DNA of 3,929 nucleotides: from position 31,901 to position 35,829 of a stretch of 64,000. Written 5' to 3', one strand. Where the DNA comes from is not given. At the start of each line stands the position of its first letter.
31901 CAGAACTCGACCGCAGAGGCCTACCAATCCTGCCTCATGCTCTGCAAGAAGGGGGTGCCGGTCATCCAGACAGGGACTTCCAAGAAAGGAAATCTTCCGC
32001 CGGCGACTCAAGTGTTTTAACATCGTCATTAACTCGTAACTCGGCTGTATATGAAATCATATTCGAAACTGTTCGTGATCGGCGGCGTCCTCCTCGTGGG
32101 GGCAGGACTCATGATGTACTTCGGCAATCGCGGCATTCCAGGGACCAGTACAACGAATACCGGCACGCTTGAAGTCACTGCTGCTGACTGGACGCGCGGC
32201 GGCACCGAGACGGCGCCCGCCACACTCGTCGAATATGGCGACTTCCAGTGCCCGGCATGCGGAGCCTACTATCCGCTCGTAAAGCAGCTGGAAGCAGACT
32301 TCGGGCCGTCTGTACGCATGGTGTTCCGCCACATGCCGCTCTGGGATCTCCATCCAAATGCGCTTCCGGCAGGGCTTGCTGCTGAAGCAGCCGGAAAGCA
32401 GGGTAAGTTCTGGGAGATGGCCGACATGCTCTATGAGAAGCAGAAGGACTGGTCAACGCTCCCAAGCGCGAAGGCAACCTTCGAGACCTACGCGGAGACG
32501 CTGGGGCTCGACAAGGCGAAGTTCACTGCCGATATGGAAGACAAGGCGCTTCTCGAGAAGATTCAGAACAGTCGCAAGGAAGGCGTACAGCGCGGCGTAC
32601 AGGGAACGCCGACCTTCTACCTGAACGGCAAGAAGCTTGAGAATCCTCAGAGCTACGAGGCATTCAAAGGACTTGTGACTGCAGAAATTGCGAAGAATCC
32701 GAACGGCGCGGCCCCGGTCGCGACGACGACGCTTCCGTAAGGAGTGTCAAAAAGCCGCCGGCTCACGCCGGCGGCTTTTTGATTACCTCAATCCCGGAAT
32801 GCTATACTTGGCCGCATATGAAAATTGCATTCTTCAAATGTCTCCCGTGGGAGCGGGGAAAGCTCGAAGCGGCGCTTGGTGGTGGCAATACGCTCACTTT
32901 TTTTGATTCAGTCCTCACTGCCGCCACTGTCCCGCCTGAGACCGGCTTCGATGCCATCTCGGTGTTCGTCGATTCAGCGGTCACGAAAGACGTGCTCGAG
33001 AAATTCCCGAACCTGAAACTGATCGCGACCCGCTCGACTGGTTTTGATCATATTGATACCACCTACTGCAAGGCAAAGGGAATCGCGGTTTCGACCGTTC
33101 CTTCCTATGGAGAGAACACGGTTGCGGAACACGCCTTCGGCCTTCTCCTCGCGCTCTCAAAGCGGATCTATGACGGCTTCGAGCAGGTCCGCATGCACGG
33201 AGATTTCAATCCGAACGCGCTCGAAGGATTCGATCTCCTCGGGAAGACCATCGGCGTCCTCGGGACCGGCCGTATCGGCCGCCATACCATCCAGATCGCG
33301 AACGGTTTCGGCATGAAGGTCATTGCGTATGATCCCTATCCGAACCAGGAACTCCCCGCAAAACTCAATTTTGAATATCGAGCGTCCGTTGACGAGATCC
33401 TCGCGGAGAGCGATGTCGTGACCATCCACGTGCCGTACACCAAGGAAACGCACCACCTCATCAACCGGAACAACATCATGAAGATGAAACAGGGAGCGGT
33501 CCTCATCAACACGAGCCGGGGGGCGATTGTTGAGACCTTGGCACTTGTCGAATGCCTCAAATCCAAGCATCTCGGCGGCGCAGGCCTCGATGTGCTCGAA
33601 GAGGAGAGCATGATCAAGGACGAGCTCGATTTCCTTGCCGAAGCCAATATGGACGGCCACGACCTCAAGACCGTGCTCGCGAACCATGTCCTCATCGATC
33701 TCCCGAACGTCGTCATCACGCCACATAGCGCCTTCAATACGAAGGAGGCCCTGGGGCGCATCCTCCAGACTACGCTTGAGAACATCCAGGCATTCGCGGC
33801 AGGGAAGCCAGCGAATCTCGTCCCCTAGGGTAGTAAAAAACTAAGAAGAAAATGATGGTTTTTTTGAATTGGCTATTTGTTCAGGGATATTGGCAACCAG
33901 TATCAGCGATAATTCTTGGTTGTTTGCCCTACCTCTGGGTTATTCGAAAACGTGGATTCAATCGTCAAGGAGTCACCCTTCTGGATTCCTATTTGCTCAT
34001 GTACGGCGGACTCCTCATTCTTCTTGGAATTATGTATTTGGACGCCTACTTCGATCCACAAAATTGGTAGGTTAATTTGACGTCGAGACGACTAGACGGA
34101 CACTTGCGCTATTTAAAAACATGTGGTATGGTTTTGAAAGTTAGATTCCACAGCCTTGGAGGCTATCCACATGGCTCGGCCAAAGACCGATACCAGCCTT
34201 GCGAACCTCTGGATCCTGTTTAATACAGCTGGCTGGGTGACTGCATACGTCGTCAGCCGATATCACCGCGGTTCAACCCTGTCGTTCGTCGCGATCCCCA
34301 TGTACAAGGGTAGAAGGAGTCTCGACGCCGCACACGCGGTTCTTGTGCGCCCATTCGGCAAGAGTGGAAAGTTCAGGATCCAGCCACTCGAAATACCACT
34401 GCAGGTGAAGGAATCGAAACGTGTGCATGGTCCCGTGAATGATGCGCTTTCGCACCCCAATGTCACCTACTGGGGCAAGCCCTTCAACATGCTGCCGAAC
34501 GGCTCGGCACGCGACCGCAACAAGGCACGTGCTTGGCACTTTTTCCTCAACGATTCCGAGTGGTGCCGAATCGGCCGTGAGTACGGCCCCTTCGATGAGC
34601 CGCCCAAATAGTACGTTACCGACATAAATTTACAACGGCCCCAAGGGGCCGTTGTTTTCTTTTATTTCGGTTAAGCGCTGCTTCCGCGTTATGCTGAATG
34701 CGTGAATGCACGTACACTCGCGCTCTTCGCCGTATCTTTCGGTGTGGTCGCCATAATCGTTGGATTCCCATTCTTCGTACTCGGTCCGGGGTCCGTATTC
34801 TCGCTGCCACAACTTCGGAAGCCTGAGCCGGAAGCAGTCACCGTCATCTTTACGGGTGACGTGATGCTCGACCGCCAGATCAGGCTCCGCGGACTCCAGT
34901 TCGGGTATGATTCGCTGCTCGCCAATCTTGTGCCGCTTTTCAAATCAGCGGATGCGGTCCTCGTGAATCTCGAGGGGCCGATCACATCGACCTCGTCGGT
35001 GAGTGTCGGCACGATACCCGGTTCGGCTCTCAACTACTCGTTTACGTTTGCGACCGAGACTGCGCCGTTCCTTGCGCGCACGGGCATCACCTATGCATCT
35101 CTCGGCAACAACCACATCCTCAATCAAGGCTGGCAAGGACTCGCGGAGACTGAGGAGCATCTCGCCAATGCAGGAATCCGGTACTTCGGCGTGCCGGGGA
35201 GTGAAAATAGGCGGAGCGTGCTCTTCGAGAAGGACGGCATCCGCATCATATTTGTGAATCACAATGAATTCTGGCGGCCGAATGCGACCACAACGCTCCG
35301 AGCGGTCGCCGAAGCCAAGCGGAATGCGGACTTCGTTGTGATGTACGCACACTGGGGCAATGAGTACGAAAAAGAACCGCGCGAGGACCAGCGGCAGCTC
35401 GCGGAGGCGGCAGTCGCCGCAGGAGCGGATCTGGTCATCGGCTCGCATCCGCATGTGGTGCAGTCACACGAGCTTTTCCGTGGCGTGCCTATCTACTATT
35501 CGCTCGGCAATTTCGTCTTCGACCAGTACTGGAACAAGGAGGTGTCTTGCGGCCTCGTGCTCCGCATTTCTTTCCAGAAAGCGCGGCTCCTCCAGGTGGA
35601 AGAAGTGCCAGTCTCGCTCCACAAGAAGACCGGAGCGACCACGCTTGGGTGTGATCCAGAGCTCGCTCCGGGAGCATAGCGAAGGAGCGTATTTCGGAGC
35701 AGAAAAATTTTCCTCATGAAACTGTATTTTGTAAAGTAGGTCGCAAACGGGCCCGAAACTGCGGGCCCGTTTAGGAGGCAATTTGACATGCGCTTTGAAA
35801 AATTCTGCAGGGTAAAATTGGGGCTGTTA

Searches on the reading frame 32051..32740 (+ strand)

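Call 34: search_protein_families(library=pfam, proteins=[window:32051-32740:+], max_evalue=0.001)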
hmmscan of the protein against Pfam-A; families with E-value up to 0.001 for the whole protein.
window:32051-32740:+ (229 aa): 2 families
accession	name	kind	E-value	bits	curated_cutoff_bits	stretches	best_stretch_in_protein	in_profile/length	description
PF13462.12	Thioredoxin_4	-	1.9e-26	93.7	23.2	1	51-209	9-163/165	Thioredoxin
PF01323.26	DSBA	-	4.1e-15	56.5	25.6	1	58-206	1-187/191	DSBA-like thioredoxin domain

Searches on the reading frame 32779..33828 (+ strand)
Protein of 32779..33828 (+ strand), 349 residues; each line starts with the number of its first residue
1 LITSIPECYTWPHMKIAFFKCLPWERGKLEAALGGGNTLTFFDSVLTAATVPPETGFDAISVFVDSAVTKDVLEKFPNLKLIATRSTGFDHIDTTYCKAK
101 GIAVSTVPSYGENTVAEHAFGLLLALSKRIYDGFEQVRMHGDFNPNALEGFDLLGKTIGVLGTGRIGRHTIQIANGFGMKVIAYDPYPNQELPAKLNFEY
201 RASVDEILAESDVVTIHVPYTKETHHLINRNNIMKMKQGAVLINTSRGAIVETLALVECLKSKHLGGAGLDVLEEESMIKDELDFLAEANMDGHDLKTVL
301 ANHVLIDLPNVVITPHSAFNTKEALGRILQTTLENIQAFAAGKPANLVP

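Call 33: search_protein_families(library=pfam, proteins=[window:32779-33828:+], max_evalue=0.001)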
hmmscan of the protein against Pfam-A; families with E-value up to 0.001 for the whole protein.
window:32779-33828:+ (349 aa): 6 families
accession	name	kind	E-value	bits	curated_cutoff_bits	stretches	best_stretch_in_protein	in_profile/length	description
PF02826.25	2-Hacid_dh_C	-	1.8e-56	190.8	25.1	1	120-318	1-178/178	D-isomer specific 2-hydroxyacid dehydrogenase, NAD binding domain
PF00389.36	2-Hacid_dh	-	1.8e-30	105.8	24.6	1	36-346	20-131/134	D-isomer specific 2-hydroxyacid dehydrogenase, catalytic domain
PF01262.27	AlaDh_PNT_C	-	4.5e-07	30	23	1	158-254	31-139/214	Alanine dehydrogenase/PNT, C-terminal domain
PF03446.21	NAD_binding_2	-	1e-06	29.3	21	1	157-264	1-111/161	NAD binding domain of 6-phosphogluconate dehydrogenase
PF22660.2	RS_preATP-grasp-like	-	1.3e-05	25.9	27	1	156-218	2-70/98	Ribonucleotide synthetase preATP-grasp domain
PF00670.27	AdoHcyase_NAD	-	0.00089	19.8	27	0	154-245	22-109/162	S-adenosyl-L-homocysteine hydrolase, NAD binding domain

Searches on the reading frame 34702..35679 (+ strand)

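Call 33: search_protein_families(library=pfam, proteins=[window:34702-35679:+], max_evalue=0.001)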
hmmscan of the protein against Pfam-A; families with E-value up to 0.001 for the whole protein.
window:34702-35679:+ (325 aa): 1 family
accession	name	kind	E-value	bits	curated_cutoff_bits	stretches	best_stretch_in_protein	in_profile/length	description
PF09587.15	PGA_cap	-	2.4e-60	204.6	27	1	47-275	1-255/255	Bacterial capsule synthesis protein PGA_cap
